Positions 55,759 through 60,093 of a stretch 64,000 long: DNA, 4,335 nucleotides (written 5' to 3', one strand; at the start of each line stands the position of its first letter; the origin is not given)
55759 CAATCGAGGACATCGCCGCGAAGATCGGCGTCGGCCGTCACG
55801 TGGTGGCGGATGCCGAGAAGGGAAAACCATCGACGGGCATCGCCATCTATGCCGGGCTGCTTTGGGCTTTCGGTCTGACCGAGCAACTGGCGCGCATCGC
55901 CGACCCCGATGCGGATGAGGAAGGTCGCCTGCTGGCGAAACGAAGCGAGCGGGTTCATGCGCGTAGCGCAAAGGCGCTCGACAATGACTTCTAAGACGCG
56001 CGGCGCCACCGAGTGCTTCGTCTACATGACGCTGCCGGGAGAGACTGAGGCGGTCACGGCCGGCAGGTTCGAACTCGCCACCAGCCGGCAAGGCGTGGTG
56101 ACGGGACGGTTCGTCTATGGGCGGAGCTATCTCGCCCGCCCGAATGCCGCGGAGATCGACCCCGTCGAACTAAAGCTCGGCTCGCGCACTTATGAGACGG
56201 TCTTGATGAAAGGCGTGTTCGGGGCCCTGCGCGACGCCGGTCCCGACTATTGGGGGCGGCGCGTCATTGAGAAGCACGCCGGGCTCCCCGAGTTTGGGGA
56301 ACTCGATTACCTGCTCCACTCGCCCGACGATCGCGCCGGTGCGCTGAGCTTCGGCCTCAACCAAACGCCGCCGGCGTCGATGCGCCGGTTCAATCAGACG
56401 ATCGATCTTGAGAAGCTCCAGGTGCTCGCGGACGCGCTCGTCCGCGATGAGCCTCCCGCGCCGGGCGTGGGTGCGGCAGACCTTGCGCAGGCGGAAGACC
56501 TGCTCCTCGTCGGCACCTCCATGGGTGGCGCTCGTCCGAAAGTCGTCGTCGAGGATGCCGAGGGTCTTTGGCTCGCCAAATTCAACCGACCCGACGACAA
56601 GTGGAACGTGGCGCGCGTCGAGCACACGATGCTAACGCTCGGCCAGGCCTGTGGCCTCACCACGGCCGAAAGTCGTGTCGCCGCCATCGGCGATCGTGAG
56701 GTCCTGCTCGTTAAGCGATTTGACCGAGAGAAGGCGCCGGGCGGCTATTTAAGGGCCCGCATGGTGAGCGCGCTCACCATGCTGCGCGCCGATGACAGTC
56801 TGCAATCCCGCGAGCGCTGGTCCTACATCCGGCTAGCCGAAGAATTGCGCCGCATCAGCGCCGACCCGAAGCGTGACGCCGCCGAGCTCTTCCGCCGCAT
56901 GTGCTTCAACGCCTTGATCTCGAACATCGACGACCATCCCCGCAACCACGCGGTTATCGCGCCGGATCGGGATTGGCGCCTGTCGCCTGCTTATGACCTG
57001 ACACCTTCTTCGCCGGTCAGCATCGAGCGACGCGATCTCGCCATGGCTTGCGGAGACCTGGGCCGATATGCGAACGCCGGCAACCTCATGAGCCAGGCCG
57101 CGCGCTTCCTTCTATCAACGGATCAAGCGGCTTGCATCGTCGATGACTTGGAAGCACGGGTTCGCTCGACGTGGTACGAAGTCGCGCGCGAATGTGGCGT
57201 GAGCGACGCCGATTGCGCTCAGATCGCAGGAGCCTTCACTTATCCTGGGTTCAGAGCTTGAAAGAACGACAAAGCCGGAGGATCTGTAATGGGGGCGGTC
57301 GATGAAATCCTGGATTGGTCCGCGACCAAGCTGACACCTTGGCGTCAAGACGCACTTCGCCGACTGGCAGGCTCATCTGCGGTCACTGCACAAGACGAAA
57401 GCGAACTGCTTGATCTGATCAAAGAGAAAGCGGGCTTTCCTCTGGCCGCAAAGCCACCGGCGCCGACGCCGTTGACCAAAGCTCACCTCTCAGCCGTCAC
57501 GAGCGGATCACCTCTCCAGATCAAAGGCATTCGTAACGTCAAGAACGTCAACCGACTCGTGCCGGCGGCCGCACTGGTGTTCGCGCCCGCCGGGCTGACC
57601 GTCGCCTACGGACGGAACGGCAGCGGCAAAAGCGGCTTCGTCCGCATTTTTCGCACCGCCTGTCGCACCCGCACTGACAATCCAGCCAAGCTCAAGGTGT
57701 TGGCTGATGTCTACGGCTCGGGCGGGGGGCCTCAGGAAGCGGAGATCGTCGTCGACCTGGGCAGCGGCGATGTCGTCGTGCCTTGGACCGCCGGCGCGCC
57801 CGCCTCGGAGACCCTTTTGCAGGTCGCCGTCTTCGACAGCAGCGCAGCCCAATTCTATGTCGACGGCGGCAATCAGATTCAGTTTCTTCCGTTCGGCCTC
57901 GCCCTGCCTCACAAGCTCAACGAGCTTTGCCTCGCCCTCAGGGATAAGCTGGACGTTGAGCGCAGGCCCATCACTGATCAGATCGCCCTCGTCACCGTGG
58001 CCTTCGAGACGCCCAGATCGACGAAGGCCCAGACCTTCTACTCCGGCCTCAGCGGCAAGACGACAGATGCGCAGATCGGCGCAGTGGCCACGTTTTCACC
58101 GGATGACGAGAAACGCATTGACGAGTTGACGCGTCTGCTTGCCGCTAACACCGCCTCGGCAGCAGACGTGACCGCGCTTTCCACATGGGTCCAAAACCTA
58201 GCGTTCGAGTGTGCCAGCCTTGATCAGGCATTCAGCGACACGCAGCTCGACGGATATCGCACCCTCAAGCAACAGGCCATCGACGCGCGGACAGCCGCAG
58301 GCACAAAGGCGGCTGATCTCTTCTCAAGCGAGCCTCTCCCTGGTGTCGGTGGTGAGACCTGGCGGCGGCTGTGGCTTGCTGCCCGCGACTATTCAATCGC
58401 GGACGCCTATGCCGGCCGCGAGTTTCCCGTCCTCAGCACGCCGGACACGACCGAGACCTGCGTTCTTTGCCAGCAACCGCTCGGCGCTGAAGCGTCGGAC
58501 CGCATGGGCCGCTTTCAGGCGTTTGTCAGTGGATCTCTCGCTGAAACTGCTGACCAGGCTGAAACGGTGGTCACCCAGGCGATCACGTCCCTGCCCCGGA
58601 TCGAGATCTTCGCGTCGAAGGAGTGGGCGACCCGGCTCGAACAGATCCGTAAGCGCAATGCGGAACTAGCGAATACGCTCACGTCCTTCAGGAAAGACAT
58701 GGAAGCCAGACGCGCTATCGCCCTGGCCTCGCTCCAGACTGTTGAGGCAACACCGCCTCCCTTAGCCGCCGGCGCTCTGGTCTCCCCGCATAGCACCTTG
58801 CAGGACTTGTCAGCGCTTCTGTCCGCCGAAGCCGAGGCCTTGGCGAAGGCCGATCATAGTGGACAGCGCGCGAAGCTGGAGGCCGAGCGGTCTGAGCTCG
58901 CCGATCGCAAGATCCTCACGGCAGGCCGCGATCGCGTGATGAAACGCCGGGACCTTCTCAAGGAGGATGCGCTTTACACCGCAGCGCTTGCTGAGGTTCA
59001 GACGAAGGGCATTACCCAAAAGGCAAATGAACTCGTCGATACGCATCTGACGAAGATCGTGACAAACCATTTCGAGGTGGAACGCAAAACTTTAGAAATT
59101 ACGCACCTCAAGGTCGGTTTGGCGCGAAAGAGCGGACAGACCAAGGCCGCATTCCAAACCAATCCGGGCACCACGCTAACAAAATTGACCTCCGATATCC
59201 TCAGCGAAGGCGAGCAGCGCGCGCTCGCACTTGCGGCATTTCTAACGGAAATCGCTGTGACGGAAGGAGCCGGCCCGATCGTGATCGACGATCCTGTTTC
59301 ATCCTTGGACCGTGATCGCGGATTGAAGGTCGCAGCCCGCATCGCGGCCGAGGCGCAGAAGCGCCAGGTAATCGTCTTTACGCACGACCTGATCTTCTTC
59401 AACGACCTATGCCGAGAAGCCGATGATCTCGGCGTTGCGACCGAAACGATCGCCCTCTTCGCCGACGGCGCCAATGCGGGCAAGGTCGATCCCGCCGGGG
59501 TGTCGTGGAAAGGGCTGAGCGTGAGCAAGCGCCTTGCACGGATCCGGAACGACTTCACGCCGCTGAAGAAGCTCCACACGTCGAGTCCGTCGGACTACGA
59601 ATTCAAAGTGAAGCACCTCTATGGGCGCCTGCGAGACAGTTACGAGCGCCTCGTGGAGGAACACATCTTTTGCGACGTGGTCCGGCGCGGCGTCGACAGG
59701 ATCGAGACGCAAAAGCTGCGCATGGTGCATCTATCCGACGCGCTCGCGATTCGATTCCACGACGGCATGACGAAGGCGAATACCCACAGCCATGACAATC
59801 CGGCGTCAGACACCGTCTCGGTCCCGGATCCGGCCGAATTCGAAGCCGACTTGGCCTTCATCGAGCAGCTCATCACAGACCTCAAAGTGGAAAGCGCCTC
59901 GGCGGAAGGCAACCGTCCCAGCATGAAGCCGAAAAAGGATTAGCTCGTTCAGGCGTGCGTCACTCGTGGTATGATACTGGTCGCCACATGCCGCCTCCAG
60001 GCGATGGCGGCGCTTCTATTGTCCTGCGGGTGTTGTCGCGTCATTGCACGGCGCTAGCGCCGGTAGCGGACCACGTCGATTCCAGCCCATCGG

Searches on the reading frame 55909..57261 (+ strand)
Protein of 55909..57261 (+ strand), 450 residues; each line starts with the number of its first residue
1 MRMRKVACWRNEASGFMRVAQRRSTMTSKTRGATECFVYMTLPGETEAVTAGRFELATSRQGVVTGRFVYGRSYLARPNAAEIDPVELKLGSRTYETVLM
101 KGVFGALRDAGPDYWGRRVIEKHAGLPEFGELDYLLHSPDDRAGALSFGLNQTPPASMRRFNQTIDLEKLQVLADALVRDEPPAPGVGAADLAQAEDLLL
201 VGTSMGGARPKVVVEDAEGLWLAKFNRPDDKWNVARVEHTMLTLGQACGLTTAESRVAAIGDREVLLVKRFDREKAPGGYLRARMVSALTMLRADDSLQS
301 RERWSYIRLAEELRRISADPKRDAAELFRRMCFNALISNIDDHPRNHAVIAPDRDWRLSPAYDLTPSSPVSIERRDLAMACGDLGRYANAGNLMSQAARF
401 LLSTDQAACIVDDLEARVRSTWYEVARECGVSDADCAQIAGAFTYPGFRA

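Call 55: search_protein_families(library=pfam, proteins=[window:55909-57261:+], max_evalue=0.001)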
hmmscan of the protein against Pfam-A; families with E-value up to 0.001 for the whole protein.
window:55909-57261:+ (450 aa): 2 families
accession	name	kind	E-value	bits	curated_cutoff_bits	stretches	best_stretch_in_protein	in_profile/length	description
PF07804.18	HipA_C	-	1.5e-47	162.5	30.5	1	203-422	1-213/213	HipA-like C-terminal domain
PF13657.11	Couple_hipA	-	2.2e-05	25.3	22.5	1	62-148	19-98/99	HipA N-terminal domain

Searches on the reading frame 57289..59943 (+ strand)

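Call 55: search_protein_families(library=pfam, proteins=[window:57289-59943:+], max_evalue=0.001)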
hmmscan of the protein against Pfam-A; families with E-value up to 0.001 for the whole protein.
window:57289-59943:+ (884 aa): 3 families
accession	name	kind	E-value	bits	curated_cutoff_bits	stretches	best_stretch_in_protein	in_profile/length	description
PF13166.12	AAA_13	-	1.1e-22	80.9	36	1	387-804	254-648/713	AAA domain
PF02463.25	SMC_N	-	5.1e-08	33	40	1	565-704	135-202/220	RecF/RecN/SMC N terminal domain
PF13304.12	AAA_21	-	2.1e-05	25.2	27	0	625-701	225-300/304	AAA domain, putative AbiEii toxin, Type IV TA system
